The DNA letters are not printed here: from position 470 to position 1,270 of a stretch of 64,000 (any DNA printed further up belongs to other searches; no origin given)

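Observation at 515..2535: AT-richer two-gene cassette (ABC-type ATPase plus small PD-(D/E)xK-like protein) wedged antisense between suf Fe-S genes: candidate uncharacterised defence module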

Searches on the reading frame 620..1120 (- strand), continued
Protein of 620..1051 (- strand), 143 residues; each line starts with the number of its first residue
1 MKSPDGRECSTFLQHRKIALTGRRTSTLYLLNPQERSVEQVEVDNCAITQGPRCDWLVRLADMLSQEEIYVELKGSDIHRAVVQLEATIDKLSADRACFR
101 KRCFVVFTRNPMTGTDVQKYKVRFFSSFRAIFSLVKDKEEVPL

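Call 34: search_protein_families(library=padloc, alignment_id=A2, max_evalue=0.01)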
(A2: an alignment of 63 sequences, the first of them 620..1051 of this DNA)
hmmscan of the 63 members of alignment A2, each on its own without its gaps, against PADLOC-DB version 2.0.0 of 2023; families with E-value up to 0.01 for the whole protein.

A. member 1, window:620-1051:- (143 aa): 1 family
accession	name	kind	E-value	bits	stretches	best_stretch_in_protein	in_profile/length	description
PDLC04563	PDC-M29B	-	1.8e-05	22.9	1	31-129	45-152/164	-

B. families by the number of members that match (of 63 scanned): 11 families
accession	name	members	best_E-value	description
PDLC04563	PDC-M29B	55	1.3e-11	-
PDLC04564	PDC-M29B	11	9.6e-06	-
PDLC00251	LmuB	1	0.00028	AAA ATPase domain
PDLC01942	CARF8--CARF_TM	1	0.0005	-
PDLC03034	MTase_I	1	0.00077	Type I methyltransferase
PDLC02320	AbiEii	1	0.0029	AbiEii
PDLC01250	Cas4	1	0.0032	"CAS-I,CAS-II,CAS-III,CAS-IV,CAS-V,CAS-VI; acquisition_associated"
PDLC04220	HEC-02B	1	0.0039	-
PDLC03832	BovA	1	0.0063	-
PDLC03397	Vsr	1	0.0089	Type II nicking endonuclease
PDLC03843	LeoC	1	0.0097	-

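Call 35: search_protein_families(library=pfam, alignment_id=A2, max_evalue=0.1)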
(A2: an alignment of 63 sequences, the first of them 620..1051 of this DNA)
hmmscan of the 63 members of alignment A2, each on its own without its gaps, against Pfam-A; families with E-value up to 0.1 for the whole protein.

A. member 1, window:620-1051:- (143 aa): 0 families

B. families by the number of members that match (of 63 scanned): 44 families (the first 25 are shown)
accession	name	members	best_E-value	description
PF13342.12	Toprim_Crpt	2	0.0077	C-terminal repeat of topoisomerase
PF13588.12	HSDR_N_2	2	0.021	Type I restriction enzyme R protein N terminus (HSDR_N)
PF00687.26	Ribosomal_L1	1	0.00098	Ribosomal protein L1p/L10e family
PF00126.33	HTH_1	1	0.0023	Bacterial regulatory helix-turn-helix protein, lysR family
PF08594.15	UPF0300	1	0.0035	Uncharacterised protein family (UPF0300)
PF18296.6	MID_MedPIWI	1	0.006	MID domain of medPIWI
PF25349.1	PH_PHS1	1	0.011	Poor homologous synapsis protein PH domain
PF23613.1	ELP3_N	1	0.011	ELP3 N-terminal domain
PF10881.14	DUF2726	1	0.011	Protein of unknown function (DUF2726)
PF12746.13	GNAT_acetyltran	1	0.013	GNAT acetyltransferase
PF14535.12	AMP-binding_C_2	1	0.013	AMP-binding enzyme C-terminal domain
PF08706.16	D5_N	1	0.019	D5 N terminal like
PF13020.12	NOV_C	1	0.025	Protein NO VEIN, C-terminal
PF09520.16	RE_TdeIII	1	0.027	Type II restriction endonuclease, TdeIII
PF15312.11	JSRP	1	0.029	Junctional sarcoplasmic reticulum protein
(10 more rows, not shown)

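Call 47: search_dna_similar(query=window:620-1051:-, collection=plasmids, mode=protein, max_evalue=0.001, max_rows=25)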
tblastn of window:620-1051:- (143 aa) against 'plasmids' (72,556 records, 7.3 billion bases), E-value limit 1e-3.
No match.

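Call 48: search_dna_similar(query=window:620-1051:-, collection=phages, mode=protein, max_evalue=0.001, max_rows=25)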
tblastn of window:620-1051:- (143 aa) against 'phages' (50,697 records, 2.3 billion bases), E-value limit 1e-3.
Records with a match: 1; places in all: 1; records where one place covers at least 80% of the query: 0.
Best place of each record, by identity: <60% 1.
By first word of the organism name: Bacteriophage 1.
By host as written in the record: - 1.
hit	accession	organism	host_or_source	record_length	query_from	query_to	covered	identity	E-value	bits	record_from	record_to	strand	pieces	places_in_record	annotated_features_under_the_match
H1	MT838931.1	Bacteriophage sp.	human fecal samples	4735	32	124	65%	41.9%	1e-14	75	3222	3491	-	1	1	record has no annotation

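Call 64: fold_search(model_id=the predicted structure, library=viral)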
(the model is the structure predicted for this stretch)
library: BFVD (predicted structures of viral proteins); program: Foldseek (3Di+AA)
matches with E <= 10: 536; with E <= 0.001: 0
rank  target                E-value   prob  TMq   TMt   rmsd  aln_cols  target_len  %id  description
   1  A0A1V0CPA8            1.6e-02  0.95  0.34  0.31   4.1        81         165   12  (no name in the UniProt tables at hand)
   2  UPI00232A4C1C         5.9e-02  0.35  0.32  0.19   9.7       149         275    7  (no name look-up for this kind of identifier)
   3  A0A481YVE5            9.7e-02  0.41  0.32  0.26   5.9       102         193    9  Uncharacterized protein [Marseillevirus LCMAC102]
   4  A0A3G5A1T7            1.5e-01  0.35  0.34  0.29   7.9       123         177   11  Uncharacterized protein [Gaeavirus sp.]
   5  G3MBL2                1.6e-01  0.23  0.33  0.20  10.8       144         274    8  Gp146 [Bacillus phage G]
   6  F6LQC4                1.6e-01  0.16  0.26  0.11  12.0       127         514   12  (no name in the UniProt tables at hand)
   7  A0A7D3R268            1.6e-01  0.13  0.23  0.22   8.2       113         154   12  Uncharacterized protein [Fadolivirus FV1/VV64]
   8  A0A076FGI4            1.7e-01  0.66  0.37  0.30   5.5        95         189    6  Putative RNA polymerase subunit RPB5 [Aureococcus anophagefferens virus]
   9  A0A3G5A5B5            2.0e-01  0.47  0.31  0.11   4.6        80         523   10  Methyltransferase FkbM domain-containing protein (Fragment) [Homavirus sp.]
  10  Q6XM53                2.1e-01  0.35  0.33  0.14  10.0       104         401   10  FirrV-1-A34 [Feldmannia irregularis virus a]
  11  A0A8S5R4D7            2.1e-01  0.30  0.35  0.25   7.4       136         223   12  Uncharacterized protein [Podoviridae sp. ct8nN1]
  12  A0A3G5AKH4            2.4e-01  0.23  0.31  0.13   6.6       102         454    8  RPB5 subunit of DNA-directed RNA polymerase [Solumvirus sp.]
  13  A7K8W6                2.4e-01  0.16  0.24  0.21   8.1        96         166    8  Uncharacterized protein Z356L [Chlorovirus heliozoae]
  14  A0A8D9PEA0            2.4e-01  0.15  0.23  0.19   8.3        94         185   10  Endonuclease Like Protein [Bacteriophage sp.]
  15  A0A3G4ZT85            2.5e-01  0.41  0.33  0.23   4.6        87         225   13  Uncharacterized protein [Edafosvirus sp.]
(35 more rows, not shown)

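Call 65: search_solved_structures(query=A2, max_evalue=10, show_alignments=3)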
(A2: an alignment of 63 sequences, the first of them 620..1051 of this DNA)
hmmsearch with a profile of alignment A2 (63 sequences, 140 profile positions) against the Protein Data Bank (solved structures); distinct sequences matched with E-value up to 10: 1.
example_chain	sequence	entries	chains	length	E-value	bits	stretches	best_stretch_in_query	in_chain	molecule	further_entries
7p2y_d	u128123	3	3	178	0.64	13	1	88-131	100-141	ATP synthase subunit delta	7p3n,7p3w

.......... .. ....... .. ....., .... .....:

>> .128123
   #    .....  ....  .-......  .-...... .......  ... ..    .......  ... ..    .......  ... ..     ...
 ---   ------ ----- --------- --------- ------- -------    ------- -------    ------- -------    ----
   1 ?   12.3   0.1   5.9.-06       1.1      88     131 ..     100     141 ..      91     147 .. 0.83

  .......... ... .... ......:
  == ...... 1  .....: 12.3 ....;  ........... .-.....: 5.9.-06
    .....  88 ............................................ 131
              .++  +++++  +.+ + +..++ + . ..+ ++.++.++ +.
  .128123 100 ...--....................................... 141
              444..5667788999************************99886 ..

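Call 66: search_protein_families(library=phrogs, proteins=[window:620-1051:-], max_evalue=0.01)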
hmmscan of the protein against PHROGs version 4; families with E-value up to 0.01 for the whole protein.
window:620-1051:- (143 aa): 0 families

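Call 98: search_dna_similar(query=P0097, collection=plasmids, mode=protein, max_evalue=0.00001, max_rows=20)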
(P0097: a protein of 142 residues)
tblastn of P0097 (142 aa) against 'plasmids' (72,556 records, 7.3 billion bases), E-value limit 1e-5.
No match.

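Call 99: search_dna_similar(query=P0124, collection=plasmids, mode=protein, max_evalue=0.00001, max_rows=20)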
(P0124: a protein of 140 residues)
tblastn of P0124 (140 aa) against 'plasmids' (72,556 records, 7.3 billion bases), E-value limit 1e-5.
No match.

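Call 101: find_related_loci(query=A1, collection=viral_contigs, flank=6000)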
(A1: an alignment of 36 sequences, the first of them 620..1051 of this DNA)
Query A1 (143 aa) in viral_contigs; peptide patterns used: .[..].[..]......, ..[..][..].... (x = any residue, [..] = any of these).
10 stretches matched a pattern, but none encodes a relative of the query by tblastn (E <= 1e-3).
